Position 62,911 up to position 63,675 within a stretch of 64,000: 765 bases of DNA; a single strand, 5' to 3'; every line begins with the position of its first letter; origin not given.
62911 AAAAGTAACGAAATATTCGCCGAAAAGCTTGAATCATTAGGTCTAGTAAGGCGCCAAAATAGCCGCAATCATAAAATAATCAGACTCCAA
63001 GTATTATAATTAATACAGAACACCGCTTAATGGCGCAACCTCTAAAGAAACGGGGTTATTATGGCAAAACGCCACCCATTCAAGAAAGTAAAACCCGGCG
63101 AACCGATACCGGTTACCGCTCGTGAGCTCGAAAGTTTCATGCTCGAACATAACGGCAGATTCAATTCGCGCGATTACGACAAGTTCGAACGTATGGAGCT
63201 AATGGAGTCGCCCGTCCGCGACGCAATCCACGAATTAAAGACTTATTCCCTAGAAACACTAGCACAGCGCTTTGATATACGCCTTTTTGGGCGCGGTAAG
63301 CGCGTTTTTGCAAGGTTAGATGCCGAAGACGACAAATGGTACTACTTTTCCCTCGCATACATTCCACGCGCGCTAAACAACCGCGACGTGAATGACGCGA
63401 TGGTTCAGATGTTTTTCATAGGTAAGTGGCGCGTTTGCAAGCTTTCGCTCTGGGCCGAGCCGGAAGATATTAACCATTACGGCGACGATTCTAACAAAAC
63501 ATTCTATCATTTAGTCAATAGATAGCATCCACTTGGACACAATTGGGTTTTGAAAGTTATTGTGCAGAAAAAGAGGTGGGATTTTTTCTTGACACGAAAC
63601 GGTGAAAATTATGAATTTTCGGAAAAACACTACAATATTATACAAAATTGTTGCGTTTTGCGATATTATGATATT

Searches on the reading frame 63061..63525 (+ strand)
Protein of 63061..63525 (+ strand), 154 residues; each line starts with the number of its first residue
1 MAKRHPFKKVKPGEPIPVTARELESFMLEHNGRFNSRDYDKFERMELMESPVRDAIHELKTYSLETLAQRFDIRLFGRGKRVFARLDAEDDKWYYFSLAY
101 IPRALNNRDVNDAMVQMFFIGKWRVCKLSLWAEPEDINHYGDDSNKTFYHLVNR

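Call 36: search_protein_families(library=pfam, proteins=[window:63061-63525:+], max_evalue=0.001)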
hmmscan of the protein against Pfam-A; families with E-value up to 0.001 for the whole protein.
window:63061-63525:+ (154 aa): 0 families

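Call 48: find_encoding_contigs(protein=window:63061-63525:+, flank=10000, max_places=2)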
Protein window:63061-63525:+ (154 aa): 1 contig read that carries it; 1 place shown.
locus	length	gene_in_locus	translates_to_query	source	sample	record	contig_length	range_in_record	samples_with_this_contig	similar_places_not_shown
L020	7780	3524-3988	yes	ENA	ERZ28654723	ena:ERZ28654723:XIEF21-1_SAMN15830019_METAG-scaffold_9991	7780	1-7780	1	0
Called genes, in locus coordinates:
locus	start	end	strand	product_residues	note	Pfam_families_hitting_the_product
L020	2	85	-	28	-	?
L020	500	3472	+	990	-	PF20693:YobI-ATPase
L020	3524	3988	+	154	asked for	-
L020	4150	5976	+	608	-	PF02384:N6_Mtase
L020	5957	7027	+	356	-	PF01420:Methylase_S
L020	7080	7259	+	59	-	PF12651:RHH_3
